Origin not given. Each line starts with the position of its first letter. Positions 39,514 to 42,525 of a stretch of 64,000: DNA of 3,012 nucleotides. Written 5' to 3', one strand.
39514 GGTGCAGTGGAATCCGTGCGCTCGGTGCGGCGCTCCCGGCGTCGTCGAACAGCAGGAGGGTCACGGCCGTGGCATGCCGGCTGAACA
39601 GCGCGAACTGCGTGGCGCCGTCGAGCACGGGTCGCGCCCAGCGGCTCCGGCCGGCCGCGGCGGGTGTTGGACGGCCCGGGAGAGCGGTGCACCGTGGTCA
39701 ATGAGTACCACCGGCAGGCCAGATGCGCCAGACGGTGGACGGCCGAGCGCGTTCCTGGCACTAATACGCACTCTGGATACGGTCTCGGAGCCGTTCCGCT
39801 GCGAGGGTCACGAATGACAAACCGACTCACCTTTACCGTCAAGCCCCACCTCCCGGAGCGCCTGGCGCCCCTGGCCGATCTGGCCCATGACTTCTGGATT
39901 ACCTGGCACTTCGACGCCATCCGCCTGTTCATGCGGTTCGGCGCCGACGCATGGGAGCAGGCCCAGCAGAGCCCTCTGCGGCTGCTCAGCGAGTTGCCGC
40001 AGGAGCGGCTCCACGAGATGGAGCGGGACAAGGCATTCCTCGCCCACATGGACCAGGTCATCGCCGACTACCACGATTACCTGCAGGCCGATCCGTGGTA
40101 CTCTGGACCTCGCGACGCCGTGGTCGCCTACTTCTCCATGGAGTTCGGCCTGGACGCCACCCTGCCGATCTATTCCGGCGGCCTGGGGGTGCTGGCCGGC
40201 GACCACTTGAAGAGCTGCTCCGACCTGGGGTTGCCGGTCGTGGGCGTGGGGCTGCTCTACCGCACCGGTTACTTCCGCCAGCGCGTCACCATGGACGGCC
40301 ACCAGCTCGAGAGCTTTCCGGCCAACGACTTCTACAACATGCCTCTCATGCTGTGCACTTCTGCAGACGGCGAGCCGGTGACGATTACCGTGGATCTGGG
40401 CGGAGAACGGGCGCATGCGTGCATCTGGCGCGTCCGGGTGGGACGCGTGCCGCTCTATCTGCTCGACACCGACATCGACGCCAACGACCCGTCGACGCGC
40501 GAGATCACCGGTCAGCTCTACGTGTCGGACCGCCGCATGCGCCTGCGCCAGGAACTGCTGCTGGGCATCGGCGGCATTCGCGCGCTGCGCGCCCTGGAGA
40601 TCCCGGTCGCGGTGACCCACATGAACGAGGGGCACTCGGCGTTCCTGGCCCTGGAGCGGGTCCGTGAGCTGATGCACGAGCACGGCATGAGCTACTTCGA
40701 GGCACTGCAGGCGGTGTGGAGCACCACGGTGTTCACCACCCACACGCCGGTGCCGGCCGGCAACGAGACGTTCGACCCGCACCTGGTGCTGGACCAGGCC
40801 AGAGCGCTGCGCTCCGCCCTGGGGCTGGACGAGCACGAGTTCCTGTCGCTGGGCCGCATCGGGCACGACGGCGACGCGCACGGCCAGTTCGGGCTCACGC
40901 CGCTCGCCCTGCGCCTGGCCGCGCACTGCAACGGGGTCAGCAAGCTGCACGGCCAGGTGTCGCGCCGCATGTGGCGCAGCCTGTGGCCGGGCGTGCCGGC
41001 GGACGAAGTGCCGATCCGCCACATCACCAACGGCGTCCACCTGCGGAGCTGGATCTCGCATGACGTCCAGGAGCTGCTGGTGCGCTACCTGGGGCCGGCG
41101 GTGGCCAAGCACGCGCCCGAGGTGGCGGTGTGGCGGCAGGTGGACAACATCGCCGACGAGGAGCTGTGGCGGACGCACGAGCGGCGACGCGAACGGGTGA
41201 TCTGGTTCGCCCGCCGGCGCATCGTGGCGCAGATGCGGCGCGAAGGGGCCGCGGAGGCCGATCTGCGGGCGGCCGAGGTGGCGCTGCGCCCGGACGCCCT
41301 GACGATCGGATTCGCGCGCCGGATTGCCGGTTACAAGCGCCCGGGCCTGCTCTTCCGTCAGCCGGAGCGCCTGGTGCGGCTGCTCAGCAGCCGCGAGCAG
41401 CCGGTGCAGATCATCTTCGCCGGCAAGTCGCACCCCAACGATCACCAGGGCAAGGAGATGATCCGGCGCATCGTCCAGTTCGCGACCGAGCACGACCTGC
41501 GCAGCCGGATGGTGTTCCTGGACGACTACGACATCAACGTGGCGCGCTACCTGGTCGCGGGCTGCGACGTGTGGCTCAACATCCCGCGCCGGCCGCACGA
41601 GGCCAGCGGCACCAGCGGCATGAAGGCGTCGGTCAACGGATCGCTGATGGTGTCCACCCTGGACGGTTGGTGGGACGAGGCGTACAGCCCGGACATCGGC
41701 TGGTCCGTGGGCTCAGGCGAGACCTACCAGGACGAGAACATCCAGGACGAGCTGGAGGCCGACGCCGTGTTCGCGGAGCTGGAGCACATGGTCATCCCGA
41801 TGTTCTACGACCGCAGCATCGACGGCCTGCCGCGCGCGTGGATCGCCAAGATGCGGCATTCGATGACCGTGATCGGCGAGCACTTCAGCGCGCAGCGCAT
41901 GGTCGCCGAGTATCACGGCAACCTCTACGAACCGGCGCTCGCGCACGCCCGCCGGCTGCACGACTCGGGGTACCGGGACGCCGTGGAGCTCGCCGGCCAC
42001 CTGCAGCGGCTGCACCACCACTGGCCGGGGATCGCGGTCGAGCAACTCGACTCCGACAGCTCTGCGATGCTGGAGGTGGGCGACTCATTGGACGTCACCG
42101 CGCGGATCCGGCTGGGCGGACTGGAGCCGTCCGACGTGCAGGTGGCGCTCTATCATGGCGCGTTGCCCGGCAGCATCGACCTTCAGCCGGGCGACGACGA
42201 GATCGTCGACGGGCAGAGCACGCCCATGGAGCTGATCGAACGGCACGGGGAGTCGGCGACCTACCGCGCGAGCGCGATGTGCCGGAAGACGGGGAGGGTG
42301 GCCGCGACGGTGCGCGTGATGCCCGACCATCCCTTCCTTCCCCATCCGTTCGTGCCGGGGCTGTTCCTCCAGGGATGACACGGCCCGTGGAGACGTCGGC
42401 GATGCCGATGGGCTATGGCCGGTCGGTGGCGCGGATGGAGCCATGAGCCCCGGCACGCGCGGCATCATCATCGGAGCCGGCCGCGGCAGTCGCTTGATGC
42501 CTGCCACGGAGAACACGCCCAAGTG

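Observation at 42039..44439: Low-GC LicC-like/MetE-like two-gene cassette bracketed by a glgP-internal segment and a diverged relic copy of the same segment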

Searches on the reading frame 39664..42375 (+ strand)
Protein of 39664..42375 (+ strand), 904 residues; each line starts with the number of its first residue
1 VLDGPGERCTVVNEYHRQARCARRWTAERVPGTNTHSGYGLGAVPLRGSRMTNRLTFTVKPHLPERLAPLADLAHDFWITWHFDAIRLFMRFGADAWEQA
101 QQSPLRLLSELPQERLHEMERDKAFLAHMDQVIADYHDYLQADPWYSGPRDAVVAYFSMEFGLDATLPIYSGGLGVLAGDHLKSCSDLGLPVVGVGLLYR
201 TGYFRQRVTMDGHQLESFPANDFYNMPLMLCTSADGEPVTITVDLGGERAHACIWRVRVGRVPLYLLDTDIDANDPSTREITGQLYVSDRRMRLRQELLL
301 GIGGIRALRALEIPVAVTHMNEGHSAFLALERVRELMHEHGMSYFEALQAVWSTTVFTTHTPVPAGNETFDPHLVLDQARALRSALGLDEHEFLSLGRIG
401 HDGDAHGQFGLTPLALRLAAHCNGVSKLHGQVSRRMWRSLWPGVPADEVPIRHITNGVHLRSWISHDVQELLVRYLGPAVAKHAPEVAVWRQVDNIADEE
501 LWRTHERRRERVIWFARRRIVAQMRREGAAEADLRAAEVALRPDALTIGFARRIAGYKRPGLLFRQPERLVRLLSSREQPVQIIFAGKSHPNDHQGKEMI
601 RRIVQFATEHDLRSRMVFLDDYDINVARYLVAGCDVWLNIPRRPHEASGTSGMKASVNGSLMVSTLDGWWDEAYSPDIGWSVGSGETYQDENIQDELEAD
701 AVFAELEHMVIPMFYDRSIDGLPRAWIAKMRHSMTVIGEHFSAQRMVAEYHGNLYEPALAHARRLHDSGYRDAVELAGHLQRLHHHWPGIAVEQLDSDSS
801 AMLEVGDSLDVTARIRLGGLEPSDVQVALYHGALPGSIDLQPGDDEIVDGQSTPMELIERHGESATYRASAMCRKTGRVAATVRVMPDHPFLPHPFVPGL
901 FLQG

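Call 8: search_protein_families(library=pfam, proteins=[window:39664-42375:+], max_evalue=0.01)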
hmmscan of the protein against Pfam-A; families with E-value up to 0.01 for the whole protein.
window:39664-42375:+ (904 aa): 3 families
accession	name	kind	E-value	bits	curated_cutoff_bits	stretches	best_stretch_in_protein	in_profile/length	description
PF00343.26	Phosphorylase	-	5.3e-34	118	27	2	316-668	218-579/713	Carbohydrate phosphorylase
PF11897.13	DUF3417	-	3.8e-29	101.8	25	1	63-167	1-109/109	Protein of unknown function (DUF3417)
PF05159.20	Capsule_synth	-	0.0081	16.1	20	0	578-625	183-231/310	Capsule polysaccharide biosynthesis protein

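Call 10: search_protein_families(library=ncbifam, proteins=[window:39664-42375:+], max_evalue=0.01)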
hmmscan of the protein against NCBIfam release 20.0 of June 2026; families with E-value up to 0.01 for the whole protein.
window:39664-42375:+ (904 aa): 5 families
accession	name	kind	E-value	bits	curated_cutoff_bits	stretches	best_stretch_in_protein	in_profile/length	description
TIGR02094.1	more_P_ylases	subfamily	4.3e-242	805.2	191.7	1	154-757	1-600/600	alpha-glucan family phosphorylase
NF041129.1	maldex_phorlase_Thcocales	equivalog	4e-221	736.4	1500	1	60-895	2-813/816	maltodextrin phosphorylase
TIGR02093.1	P_ylase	subfamily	1.3e-31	109.5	552.9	2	316-668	309-670/804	glycogen/starch/alpha-glucan family phosphorylase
NF011561.0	PRK14985.1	equivalog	1.8e-21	76.1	1273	2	422-668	421-663/800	maltodextrin phosphorylase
NF011562.0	PRK14986.1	equivalog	6.5e-19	67.5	1546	2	318-669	317-677/815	glycogen phosphorylase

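Call 11: find_related_loci(query=window:39814-42375:+, collection=genome_contigs, flank=8000)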
Query window:39814-42375:+ (854 aa) in genome_contigs; peptide patterns used: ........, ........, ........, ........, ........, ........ (x = any residue, [..] = any of these).
600 stretches matched a pattern (row limit reached: there are more); 589 encode a relative of the query (tblastn E <= 1e-3); the best 80 are kept; 80 distinct loci.
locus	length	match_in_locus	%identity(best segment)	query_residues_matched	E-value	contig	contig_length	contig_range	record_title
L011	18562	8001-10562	94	1-854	0e+0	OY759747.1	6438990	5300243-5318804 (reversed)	MAG: Spirochaetia bacterium isolate 029c9a96-c795-42b2-9c0d-59f5314b817a genome assembly, chromosome: 1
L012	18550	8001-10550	72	1-854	0e+0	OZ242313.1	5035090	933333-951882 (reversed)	MAG: Spirochaetia bacterium isolate e429cb45-3368-499c-8ecb-8058609f3e9e genome assembly, chromosome: 1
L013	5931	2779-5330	74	1-854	0e+0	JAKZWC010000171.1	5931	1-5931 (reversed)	MAG: Spirochaetales bacterium isolate Langseth_MAG_00127 Langseth_MAG_00127_000000000171, whole genome shotgun sequence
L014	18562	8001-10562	96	1-854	0e+0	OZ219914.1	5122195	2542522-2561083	MAG: Spirochaetia bacterium isolate 65460407-d738-4661-97af-02a88c6845d9 genome assembly, chromosome: 2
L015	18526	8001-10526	53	5-854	0e+0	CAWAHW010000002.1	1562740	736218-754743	MAG: uncultured Spirochaetota bacterium isolate MFD01476.bin.1.137 genome assembly, contig: contig_18345, whole genome s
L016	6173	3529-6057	52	1-850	0e+0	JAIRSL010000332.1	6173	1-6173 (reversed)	MAG: Treponema sp. isolate Ct408_bin23 k119_4073363, whole genome shotgun sequence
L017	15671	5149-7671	51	3-850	0e+0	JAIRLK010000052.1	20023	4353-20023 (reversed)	MAG: Treponema sp. isolate Cc175_bin43 k119_2736746, whole genome shotgun sequence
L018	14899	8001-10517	52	6-851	0e+0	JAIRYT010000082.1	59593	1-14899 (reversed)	MAG: Treponema sp. isolate Gsp477_bin60 k119_1657727, whole genome shotgun sequence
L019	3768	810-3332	53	3-851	0e+0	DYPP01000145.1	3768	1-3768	MAG TPA_asm: Treponema denticola isolate SulCav_GS09_5_63_49 SulCav_GS09_5_37452_length_3768_cov_29_798815, whole genome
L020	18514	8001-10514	52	7-851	0e+0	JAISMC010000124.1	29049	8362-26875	MAG: Treponema sp. isolate Im510_bin16 k119_2972191, whole genome shotgun sequence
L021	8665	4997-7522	51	3-851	0e+0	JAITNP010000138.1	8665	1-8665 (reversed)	MAG: Treponema sp. isolate Po218_bin21 k119_2998264, whole genome shotgun sequence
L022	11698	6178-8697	51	3-851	0e+0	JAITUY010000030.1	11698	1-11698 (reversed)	MAG: Treponema sp. isolate TD114a_bin7 k119_2219988, whole genome shotgun sequence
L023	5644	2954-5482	51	3-851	0e+0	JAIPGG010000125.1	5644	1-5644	MAG: Spirochaetales bacterium isolate Tobar15.5-16.5m-G27 Tobar15-5-16-5m-C11117, whole genome shotgun sequence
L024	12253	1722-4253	51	1-851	0e+0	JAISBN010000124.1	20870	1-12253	MAG: Treponema sp. isolate Gx481_bin22 k119_4005146, whole genome shotgun sequence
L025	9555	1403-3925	52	3-850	0e+0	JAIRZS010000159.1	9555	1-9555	MAG: Treponema sp. isolate Gx481_bin104 k119_1377141, whole genome shotgun sequence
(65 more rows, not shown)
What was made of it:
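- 39814..42378 (+): glgP, an alpha-glucan phosphorylase of 854 aa (DUF3417 + Phosphorylase + GlgP_C). It is 94-96% identical in protein to L011 and L014 (call 11).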

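Call 21: search_protein_families(library=pfam, proteins=[L014:12517-14223:+, L014:14508-15584:+, L014:15764-16519:-, L014:16516-17520:-, L014:17623-18135:-, L014:11403-12521:+, L011:15479-16942:-, L011:14295-15125:+, L014:15722-16093:+, L014:16097-16570:+], max_evalue=0.01)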
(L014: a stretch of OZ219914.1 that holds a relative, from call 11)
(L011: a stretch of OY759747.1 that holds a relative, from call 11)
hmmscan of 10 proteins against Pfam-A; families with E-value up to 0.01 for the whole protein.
L014:12517-14223:+ (569 aa): 3 families
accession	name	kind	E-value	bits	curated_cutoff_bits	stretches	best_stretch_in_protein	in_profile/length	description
PF13282.11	DUF4070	-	7.8e-22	78.3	22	1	362-495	1-137/144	Domain of unknown function (DUF4070)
PF04055.27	Radical_SAM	-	5.5e-17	62.9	29.5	1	171-334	2-157/166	Radical SAM superfamily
PF02310.24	B12-binding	-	2.1e-11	44.1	32.1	1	30-128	11-120/121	B12 binding domain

L014:14508-15584:+ (359 aa): 2 families
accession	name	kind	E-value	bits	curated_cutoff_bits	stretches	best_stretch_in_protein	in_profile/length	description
PF06250.17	YhcG_C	-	6.2e-60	202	32.5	1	193-348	2-157/157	YhcG PDDEXK nuclease domain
PF17761.7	DUF1016_N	-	4.2e-42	143.9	32.8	1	35-171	1-137/137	DUF1016 N-terminal domain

L014:15764-16519:- (252 aa): 0 families

L014:16516-17520:- (335 aa): 0 families

L014:17623-18135:- (171 aa): 1 family
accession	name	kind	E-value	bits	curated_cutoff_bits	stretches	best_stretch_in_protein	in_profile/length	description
PF04168.17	Alpha-E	-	3.1e-12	47.2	20.8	1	21-99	8-94/294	A predicted alpha-helical domain with a conserved ER motif.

L014:11403-12521:+ (373 aa): 1 family
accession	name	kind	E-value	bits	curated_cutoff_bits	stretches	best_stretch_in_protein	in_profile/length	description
PF01717.24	Meth_synt_2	-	2.2e-28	100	21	1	10-354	1-322/324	Cobalamin-independent synthase, Catalytic domain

L011:15479-16942:- (488 aa): 4 families
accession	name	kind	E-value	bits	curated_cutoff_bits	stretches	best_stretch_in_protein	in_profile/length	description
PF01841.26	Transglut_core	-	6.7e-25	87.9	23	1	133-234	2-108/108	Transglutaminase-like superfamily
PF08379.15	Bact_transglu_N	-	1.6e-11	45.2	27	1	22-93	7-79/80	Bacterial transglutaminase-like N-terminal region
PF04168.17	Alpha-E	-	1.2e-08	35.4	20.8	1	338-416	8-94/294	A predicted alpha-helical domain with a conserved ER motif.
PF04473.18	DUF553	-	0.0021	17.9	20.5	1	144-208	14-88/140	Transglutaminase-like domain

L011:14295-15125:+ (277 aa): 0 families

L014:15722-16093:+ (124 aa): 0 families

L014:16097-16570:+ (158 aa): 0 families

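Call 34: search_protein_families(library=ncbifam, proteins=[L014:11403-12521:+], max_evalue=0.001)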
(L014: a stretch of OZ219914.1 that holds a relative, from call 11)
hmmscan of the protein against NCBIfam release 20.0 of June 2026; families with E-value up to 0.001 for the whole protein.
L014:11403-12521:+ (373 aa): 8 families
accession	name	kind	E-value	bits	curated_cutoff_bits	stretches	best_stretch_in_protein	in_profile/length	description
NF003317.0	PRK04326.1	equivalog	5.1e-39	134.4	406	1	4-364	3-329/340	methionine synthase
NF005085.0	PRK06520.1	subfamily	8.5e-35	120.5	313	1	8-353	6-363/368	5-methyltetrahydropteroyltriglutamate--homocysteine S-methyltransferase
NF006589.0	PRK09121.1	equivalog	1.3e-26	93.5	392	1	8-362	3-341/342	methionine synthase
NF004875.0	PRK06233.1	equivalog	2.3e-26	92.5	576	1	113-349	123-363/373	vitamin B12 independent methionine synthase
TIGR01371.1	met_syn_B12ind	equivalog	1.5e-22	80.4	929.95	1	9-359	425-753/754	5-methyltetrahydropteroyltriglutamate--homocysteine S-methyltransferase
NF003556.0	PRK05222.1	equivalog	3.5e-21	75.8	541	2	9-185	419-597/750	5-methyltetrahydropteroyltriglutamate--homocysteine S-methyltransferase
NF002119.0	PRK00957.1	equivalog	9.2e-21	74.3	258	1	11-331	3-283/306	methionine synthase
NF002272.0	PRK01207.1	equivalog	9.3e-05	21.8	399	1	97-332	94-319/343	methionine synthase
